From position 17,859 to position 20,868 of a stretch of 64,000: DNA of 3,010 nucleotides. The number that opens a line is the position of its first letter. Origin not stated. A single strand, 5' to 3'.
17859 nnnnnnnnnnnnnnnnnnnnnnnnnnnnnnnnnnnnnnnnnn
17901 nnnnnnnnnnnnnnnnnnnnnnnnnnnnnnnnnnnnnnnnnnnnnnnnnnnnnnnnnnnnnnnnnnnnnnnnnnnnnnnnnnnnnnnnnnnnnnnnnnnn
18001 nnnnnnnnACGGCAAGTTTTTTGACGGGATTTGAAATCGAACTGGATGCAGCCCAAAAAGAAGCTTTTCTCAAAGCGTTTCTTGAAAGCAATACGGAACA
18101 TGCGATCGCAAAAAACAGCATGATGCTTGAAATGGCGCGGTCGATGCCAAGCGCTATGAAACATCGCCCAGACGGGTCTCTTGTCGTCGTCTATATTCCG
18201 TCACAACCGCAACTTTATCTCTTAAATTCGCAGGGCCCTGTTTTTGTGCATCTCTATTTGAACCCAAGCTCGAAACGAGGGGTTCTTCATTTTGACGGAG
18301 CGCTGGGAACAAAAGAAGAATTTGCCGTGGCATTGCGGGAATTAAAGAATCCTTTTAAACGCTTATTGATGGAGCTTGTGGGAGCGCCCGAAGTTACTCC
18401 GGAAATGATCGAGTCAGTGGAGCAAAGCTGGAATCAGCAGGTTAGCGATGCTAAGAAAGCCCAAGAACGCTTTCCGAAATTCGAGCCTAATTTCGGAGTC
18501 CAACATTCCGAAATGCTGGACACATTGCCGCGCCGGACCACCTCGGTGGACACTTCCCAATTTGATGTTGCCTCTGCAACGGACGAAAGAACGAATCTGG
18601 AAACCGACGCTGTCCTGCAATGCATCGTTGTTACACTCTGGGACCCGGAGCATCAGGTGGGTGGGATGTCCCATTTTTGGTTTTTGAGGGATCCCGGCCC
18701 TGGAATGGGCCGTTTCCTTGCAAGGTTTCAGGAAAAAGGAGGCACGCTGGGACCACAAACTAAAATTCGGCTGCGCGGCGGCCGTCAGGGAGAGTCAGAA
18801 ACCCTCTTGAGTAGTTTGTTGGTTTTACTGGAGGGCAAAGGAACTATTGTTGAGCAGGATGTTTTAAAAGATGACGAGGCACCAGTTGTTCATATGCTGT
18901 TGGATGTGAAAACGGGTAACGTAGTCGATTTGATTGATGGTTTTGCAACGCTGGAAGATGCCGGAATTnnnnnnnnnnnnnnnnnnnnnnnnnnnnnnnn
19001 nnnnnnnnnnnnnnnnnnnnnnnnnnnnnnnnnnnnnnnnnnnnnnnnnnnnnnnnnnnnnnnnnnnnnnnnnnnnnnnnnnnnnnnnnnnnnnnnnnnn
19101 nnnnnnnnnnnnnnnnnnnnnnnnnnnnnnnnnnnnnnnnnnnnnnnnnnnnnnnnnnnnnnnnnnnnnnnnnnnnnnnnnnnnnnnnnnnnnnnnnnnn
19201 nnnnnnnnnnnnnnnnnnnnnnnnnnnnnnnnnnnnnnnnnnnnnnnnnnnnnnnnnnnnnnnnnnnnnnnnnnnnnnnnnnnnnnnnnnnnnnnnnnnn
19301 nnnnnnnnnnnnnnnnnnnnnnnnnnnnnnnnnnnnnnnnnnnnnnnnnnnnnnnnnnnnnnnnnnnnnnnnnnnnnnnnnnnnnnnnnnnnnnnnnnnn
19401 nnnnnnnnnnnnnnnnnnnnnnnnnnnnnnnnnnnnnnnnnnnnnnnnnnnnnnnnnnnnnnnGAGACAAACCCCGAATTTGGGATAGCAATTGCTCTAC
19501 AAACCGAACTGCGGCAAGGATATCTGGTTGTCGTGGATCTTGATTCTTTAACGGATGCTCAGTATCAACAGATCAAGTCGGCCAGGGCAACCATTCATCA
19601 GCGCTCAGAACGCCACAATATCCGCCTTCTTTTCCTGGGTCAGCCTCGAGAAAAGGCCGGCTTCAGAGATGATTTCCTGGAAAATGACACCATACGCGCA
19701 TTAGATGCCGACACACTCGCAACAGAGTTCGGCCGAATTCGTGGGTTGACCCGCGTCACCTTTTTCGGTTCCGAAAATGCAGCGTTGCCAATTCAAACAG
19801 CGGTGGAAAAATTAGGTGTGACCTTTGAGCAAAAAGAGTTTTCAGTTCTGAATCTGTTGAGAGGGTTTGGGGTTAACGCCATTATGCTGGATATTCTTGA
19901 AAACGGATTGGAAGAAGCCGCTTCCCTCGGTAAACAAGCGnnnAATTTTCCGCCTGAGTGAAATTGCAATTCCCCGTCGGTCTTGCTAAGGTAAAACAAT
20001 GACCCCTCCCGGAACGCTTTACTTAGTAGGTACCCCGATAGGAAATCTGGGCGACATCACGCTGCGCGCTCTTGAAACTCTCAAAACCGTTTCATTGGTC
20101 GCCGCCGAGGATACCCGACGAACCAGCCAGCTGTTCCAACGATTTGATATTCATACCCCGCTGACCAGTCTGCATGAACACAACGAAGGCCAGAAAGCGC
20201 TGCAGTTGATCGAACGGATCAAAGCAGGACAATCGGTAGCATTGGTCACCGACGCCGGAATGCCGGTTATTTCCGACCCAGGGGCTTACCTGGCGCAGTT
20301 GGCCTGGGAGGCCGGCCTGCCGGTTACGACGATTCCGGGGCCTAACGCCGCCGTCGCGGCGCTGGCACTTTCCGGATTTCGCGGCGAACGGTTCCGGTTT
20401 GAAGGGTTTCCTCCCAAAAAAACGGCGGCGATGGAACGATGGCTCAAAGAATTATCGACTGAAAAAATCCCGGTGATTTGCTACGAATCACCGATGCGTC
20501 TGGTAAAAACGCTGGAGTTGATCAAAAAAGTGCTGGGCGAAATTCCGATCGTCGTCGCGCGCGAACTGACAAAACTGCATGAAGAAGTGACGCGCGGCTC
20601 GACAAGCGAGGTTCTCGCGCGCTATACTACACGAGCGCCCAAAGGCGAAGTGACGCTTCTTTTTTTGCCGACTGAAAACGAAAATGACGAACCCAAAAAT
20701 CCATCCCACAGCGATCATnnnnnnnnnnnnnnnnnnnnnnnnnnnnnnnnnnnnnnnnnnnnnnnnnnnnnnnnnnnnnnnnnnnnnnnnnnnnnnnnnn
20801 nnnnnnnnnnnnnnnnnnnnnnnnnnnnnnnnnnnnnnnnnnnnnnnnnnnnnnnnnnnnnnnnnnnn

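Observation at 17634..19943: CheD-fold (Cys/His deamidase) domain embedded in a 769-aa secreted/membrane protein with no chemotaxis genes nearby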

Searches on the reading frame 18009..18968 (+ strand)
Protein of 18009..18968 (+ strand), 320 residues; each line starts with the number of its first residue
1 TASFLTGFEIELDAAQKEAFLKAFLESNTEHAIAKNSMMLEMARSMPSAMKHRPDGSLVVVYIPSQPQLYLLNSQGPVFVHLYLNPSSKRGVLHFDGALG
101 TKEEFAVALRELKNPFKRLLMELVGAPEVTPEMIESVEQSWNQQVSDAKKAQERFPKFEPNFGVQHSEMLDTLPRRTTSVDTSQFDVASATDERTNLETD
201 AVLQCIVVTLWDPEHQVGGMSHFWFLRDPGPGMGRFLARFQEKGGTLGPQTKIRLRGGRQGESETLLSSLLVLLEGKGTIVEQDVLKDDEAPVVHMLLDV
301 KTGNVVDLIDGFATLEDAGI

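Call 34: find_related_loci(query=A3, collection=genome_contigs, flank=8000)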
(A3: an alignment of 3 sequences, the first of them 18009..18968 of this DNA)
Query A3 (320 aa) in genome_contigs; peptide patterns used: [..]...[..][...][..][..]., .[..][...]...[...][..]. (x = any residue, [..] = any of these).
40 stretches matched a pattern; 2 encode a relative of the query (tblastn E <= 1e-3); 2 distinct loci.
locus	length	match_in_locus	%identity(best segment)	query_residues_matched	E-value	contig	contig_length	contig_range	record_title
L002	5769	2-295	53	212-309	3e-29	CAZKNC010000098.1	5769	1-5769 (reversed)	MAG TPA_asm: uncultured Planctomycetia bacterium isolate binchicken_co95_84 genome assembly, contig: NODE_8127_length_57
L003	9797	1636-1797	39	165-223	8e-7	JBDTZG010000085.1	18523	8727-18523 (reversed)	MAG: Acidobacteriota bacterium isolate cluster4_bin.160 NODE_5745_length_18523_cov_15.416504, whole genome shotgun seque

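Call 48: search_protein_families(library=pfam, proteins=[L002:17-5119:+], max_evalue=0.01)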
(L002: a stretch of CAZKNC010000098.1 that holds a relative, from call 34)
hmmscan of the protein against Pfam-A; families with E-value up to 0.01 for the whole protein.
L002:17-5119:+ (1701 aa): 0 families

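Call 57: find_related_loci(query=A3, collection=metagenome_contigs, flank=6000)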
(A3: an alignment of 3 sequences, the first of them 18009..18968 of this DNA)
Query A3 (320 aa) in metagenome_contigs; peptide patterns used: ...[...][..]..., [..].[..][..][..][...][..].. (x = any residue, [..] = any of these).
82 stretches matched a pattern; 1 encode a relative of the query (tblastn E <= 1e-3); 1 distinct loci.
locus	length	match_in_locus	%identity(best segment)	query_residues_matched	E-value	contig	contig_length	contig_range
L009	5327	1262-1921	36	89-305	7e-40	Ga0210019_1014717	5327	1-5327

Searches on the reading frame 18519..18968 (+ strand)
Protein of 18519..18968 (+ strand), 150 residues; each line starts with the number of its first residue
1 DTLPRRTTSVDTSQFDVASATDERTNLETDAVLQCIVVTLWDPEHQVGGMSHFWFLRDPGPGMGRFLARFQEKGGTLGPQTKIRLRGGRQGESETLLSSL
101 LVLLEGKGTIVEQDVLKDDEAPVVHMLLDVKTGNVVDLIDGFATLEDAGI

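Call 27: search_solved_structures(query=A2, max_evalue=10, show_alignments=4)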
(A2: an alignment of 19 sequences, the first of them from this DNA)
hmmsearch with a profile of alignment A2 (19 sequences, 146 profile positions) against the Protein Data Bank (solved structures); distinct sequences matched with E-value up to 10: 11.
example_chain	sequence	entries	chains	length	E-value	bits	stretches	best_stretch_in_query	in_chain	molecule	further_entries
2f9z_C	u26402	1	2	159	6.3e-13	51.7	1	14-134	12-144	PROTEIN (chemotaxis methylation protein)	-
6a0e_A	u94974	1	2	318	4e-05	26.4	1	8-110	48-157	Protein N-terminal asparagine amidohydrolase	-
6a0f_A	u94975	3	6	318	0.0092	18.7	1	8-110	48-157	Protein N-terminal asparagine amidohydrolase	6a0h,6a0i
7fbg_A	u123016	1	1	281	0.014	18.1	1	20-81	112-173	Purine nucleoside phosphorylase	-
2k6x_A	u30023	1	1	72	0.38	13.4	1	87-113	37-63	RNA polymerase sigma factor rpoD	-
6mrr_A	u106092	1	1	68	0.53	13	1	72-107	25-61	Foldit1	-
2h0r_A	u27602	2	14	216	0.57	12.9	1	89-119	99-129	Nicotinamidase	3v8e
5ud6_A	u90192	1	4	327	0.82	12.4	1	36-73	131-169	Dihydrodipicolinate synthase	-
7wwc_A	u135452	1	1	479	1.3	11.7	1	65-111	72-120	beta-1,3(4)-glucanase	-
7ww4_A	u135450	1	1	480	1.3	11.7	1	65-111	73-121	beta-1,3(4)-glucanase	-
5cn0_A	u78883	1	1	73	2.7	10.7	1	73-114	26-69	Envelope glycoprotein,AP2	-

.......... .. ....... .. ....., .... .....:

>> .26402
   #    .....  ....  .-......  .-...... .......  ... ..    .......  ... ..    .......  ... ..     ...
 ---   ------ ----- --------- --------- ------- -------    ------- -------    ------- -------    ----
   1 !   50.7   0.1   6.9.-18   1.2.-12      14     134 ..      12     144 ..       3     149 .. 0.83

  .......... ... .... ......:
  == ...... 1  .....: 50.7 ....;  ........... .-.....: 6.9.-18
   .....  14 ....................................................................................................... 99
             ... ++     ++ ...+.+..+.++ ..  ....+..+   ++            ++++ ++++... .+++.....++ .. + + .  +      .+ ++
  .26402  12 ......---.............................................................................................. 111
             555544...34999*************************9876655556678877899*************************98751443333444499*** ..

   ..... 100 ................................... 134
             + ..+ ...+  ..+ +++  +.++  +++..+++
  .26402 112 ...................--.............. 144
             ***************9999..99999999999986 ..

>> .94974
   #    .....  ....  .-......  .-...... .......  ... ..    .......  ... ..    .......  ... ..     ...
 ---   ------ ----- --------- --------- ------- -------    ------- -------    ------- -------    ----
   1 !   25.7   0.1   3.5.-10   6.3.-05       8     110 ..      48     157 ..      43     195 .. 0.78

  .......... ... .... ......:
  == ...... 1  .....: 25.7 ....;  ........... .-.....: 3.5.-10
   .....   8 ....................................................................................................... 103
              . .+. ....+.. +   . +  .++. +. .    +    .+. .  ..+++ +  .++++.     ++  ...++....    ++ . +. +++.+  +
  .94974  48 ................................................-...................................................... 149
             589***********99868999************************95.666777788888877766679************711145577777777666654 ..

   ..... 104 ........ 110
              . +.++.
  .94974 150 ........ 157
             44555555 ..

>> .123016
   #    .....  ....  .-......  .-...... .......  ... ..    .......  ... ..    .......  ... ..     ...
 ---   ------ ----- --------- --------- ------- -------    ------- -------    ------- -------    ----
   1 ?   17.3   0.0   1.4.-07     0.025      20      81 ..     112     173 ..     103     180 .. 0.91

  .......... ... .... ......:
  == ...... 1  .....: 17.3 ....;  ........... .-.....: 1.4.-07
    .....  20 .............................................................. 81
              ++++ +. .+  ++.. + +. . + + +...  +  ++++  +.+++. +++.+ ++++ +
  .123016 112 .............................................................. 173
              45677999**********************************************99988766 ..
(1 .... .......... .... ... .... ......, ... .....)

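Call 28: search_protein_families(library=pfam, alignment_id=A2, max_evalue=1)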
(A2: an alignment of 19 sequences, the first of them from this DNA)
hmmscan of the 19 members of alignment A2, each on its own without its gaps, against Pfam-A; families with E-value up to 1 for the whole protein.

A. member 1, seq(150 aa): 0 families

B. families by the number of members that match (of 19 scanned): 8 families
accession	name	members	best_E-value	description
PF14736.11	N_Asn_amidohyd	14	8.6e-11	Protein N-terminal asparagine amidohydrolase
PF03975.18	CheD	7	3.3e-06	CheD chemotactic sensory transduction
PF21735.3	RtxA_C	1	0.06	C-terminal repeat from RTX toxins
PF02310.24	B12-binding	1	0.13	B12 binding domain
PF14518.11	Haem_oxygenas_2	1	0.15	Iron-containing redox enzyme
PF05226.16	CHASE2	1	0.16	CHASE2 domain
PF02578.20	Cu-oxidase_4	1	0.22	Multi-copper polyphenol oxidoreductase laccase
PF21673.2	CCDC93_N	1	0.25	CCDC93 protein N-terminal domain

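Call 30: find_homologous_proteins(query=A2, max_evalue=0.00001)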
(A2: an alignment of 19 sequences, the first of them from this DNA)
Query A2 (19 sequences) (150 aa, profile of the alignment): 13 proteins with E <= 0.00001 among 1871 candidates.
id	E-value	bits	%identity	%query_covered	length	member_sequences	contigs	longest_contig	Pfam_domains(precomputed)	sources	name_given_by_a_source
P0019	9.0e-43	163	31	91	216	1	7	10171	PF14736.12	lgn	-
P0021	6.1e-40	154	31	61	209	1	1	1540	-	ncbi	-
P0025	8.6e-25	105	22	67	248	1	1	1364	PF14736.12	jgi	jgi:peptide-N-terminal asparagine amidohydrolase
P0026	6.7e-21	92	22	78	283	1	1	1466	PF14736.12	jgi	jgi:chemotaxis receptor (MCP) glutamine deamidase CheD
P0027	6.3e-18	83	20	33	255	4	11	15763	PF14736.12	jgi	jgi:chemotaxis receptor (MCP) glutamine deamidase CheD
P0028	9.5e-18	82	23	89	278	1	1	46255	PF14736.12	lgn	-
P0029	1.6e-16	78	27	67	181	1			PF14736.12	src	-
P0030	3.0e-16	77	17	66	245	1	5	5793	PF14736.12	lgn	-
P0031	2.3e-15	74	27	37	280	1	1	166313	PF14736.12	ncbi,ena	-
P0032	1.1e-14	72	19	61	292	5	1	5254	PF14736.12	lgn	-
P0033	6.2e-13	66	23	26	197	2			PF14736.12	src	-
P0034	1.7e-12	65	-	-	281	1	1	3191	-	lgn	-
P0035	2.5e-9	55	22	12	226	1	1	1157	-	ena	-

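Call 39: predict_structure(alignment_id=A2)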
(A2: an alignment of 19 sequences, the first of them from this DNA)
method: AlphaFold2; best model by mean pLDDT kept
length: 150 residues; sequences in the alignment: 19
mean_pLDDT: 92.5   pTM: 0.87
mean pLDDT of the five models: 92.5, 91.6, 91.4, 91.4, 91.2
residues with pLDDT >= 90: 127; 70-90: 8; 50-70: 11; < 50: 4
segments of 3 or more residues with pLDDT < 50: none
pLDDT, mean of each block of 10 residues (from residue 1): 75 98 96 97 98 98 98 98 98 98 98 95 93 89 57
secondary structure, 60 per line:
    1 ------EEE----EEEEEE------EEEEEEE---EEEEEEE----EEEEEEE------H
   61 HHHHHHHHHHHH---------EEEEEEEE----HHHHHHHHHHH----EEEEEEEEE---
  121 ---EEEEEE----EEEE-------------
elements in order: E7-9 E14-19 E26-32 E36-42 E47-53 H60-72 E82-89 H94-104 E109-117 E124-129 E134-137

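Call 43: fold_search(model_id=the predicted structure, library=pdb)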
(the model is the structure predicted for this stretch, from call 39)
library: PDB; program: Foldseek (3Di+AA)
matches with E <= 10: 141; with E <= 0.001: 7
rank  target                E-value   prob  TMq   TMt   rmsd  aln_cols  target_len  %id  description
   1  6a0f_A                2.8e-07  1.00  0.62  0.34   7.0       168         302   16  Crystal structure of human protein N-terminal asparagine amidohydrolase (NTAN1) C75S mutant with Asn-Phe-Ala-Ala-Arg p (released 2019-12-11)
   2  2f9z_C                4.0e-07  1.00  0.71  0.69   2.8       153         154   12  Complex between the chemotaxis deamidase CheD and the chemotaxis phosphatase CheC from Thermotoga maritima (released 2006-06-06)
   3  6a0e_A                1.4e-06  1.00  0.68  0.35   6.8       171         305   16  Crystal structure of human protein N-terminal asparagine amidohydrolase (NTAN1) (released 2019-12-11)
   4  6a0h_B                1.5e-06  1.00  0.76  0.39   2.9       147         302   18  Crystal structure of human protein N-terminal asparagine amidohydrolase (NTAN1) C75S mutant with Asn-Leu-Ala-Ala-Arg p (released 2019-12-11)
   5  6a0i_B                1.5e-06  1.00  0.71  0.37   6.6       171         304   16  Crystal structure of human protein N-terminal asparagine amidohydrolase (NTAN1) C75S mutant (released 2019-12-11)
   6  6a0f_B                2.0e-06  1.00  0.67  0.35   7.1       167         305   17  Crystal structure of human protein N-terminal asparagine amidohydrolase (NTAN1) C75S mutant with Asn-Phe-Ala-Ala-Arg p (released 2019-12-11)
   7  6a0e_B                4.5e-06  1.00  0.71  0.37   6.6       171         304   17  Crystal structure of human protein N-terminal asparagine amidohydrolase (NTAN1) (released 2019-12-11)
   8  1rv9                  2.1e-02  0.98  0.44  0.29   5.7       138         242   11  Crystal Structure of Neisseria meningitidis protein NMB0706, Pfam DUF152 (released 2004-08-17)
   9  6dzd_B                2.7e-02  0.99  0.48  0.29   3.5       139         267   11  Crystal structure of Bacillus licheniformis hypothetical protein YfiH (released 2019-09-11)
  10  6dzd_A                3.9e-02  0.87  0.30  0.18   5.1        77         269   16  Crystal structure of Bacillus licheniformis hypothetical protein YfiH (released 2019-09-11)
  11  6yhn                  4.7e-02  0.57  0.38  0.16   8.2       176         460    7  Crystal structure of domains 4-5 of CNFy from Yersinia pseudotuberculosis (released 2020-12-30)
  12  1xfj                  6.3e-02  0.66  0.36  0.23   8.2       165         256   12  Crystal structure of protein CC_0490 from Caulobacter crescentus, Pfam DUF152 (released 2004-09-21)
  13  7fbg                  6.7e-02  0.93  0.34  0.20   2.9        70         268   11  Kinetic and structural analysis by Peptidoglycan editing factor from Bacillus cereus ATCC 14579 (released 2022-07-13)
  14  6yhm                  6.7e-02  0.35  0.33  0.21   8.5       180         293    7  Crystal structure of the C-terminal domain of CNFy from Yersinia pseudotuberculosis (released 2020-12-30)
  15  6t1b                  7.6e-02  0.90  0.34  0.20   6.0        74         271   14  Crystal structure of YlmD from Geobacillus stearothermophilus in complex with inosine (released 2020-01-29)
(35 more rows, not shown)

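Call 97: search_protein_families(library=ncbifam, alignment_id=A2, max_evalue=0.01)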
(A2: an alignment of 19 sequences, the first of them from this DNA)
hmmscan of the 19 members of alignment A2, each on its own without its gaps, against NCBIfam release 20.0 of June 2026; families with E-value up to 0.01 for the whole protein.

A. member 1, seq(150 aa): 4 families
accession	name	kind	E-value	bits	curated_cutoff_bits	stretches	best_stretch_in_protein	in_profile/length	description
NF010020.0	PRK13498.1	equivalog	0.00016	21.7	236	1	25-54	24-52/168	chemoreceptor glutamine deamidase CheD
NF010013.0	PRK13487.1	equivalog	0.0013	18.2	223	1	34-55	48-69/201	chemoreceptor glutamine deamidase CheD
NF041406.1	XopAK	subfamily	0.0069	15.9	150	1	6-94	34-123/173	XopAK family type III secretion system effector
NF010016.0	PRK13493.1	equivalog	0.0091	15.8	369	0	31-54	63-86/227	chemoreceptor glutamine deamidase CheD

B. families by the number of members that match (of 19 scanned): 10 families
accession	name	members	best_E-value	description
NF041119.1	CheD_Thtga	13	3e-11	chemoreceptor glutamine deamidase/glutamate methylesterase CheD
NF010018.0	PRK13495.1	12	8.8e-09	chemoreceptor glutamine deamidase CheD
NF010015.0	PRK13490.1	10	1.4e-08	chemoreceptor glutamine deamidase CheD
NF010013.0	PRK13487.1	9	2.3e-07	chemoreceptor glutamine deamidase CheD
NF041406.1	XopAK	6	3.6e-07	XopAK family type III secretion system effector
NF010016.0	PRK13493.1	5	9.7e-08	chemoreceptor glutamine deamidase CheD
NF010020.0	PRK13498.1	5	9.6e-06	chemoreceptor glutamine deamidase CheD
NF010019.0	PRK13497.1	2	0.00043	chemoreceptor glutamine deamidase CheD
NF010014.0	PRK13489.1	1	0.002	chemoreceptor glutamine deamidase CheD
NF010017.0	PRK13494.1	1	0.004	chemoreceptor glutamine deamidase CheD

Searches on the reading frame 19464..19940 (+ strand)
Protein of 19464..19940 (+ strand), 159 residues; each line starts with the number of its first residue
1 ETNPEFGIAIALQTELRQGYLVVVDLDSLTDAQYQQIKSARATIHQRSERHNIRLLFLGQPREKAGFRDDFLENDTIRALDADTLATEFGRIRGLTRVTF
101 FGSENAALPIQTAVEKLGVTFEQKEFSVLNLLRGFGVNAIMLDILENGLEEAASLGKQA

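Call 55: find_homologous_proteins(query=A4, max_evalue=0.001)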
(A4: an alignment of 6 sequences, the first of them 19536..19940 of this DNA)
Query A4 (6 sequences) (135 aa, profile of the alignment): 2 proteins with E <= 0.001 among 8000 candidates.
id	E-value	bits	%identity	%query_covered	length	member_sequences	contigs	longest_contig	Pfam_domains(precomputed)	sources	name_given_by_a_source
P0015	8.1e-49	183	37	79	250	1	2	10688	-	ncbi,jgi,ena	-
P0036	3.1e-18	84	42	50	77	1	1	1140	-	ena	-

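Call 56: search_solved_structures(query=A4, max_evalue=10)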
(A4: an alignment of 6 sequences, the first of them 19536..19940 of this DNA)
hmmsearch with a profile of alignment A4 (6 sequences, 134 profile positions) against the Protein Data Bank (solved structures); distinct sequences matched with E-value up to 10: 3.
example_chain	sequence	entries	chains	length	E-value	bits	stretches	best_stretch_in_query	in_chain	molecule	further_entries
6lg1_A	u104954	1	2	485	1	12.8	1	41-127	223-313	LpCGTa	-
7erm_A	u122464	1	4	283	1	12.8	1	58-130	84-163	D-tagatose 3-epimerase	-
7ern_A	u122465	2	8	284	1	12.8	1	58-130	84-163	D-tagatose 3-epimerase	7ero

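Call 69: predict_structure(alignment_id=A5)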
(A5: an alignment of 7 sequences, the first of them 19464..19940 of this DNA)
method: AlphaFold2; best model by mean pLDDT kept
length: 159 residues; sequences in the alignment: 7
mean_pLDDT: 74.4   pTM: 0.67
mean pLDDT of the five models: 74.4, 72.5, 71.7, 71.7, 69.6
residues with pLDDT >= 90: 25; 70-90: 81; 50-70: 37; < 50: 16
segments of 3 or more residues with pLDDT < 50: 1-15
pLDDT, mean of each block of 10 residues (from residue 1): 41 59 86 81 81 82 56 66 89 89 88 93 84 73 60 61
secondary structure, 60 per line:
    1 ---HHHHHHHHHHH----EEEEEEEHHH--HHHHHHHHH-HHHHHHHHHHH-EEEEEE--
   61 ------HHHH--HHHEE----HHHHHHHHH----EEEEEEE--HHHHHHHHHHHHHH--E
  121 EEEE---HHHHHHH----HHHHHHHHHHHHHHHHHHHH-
elements in order: H4-14 E19-25 H31-39 H41-51 E53-58 H67-70 H82-90 E95-101 H104-117 E120-124 H128-134 H139-158

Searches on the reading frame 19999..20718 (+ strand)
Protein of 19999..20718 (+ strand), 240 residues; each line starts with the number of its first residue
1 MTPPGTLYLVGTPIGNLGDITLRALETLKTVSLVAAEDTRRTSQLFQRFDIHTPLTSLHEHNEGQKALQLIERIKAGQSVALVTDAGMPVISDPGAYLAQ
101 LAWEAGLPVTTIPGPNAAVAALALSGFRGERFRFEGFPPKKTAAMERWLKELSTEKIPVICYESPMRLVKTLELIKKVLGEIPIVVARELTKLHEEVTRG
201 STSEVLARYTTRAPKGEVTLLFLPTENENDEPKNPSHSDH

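Call 13: search_protein_families(library=pfam, proteins=[window:19999-20718:+], max_evalue=0.00001)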
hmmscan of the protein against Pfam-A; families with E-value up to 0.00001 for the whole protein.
window:19999-20718:+ (240 aa): 1 family
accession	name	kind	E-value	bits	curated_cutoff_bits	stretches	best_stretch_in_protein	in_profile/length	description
PF00590.25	TP_methylase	-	6.7e-32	111.6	27.8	1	6-205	1-211/212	Tetrapyrrole (Corrin/Porphyrin) Methylases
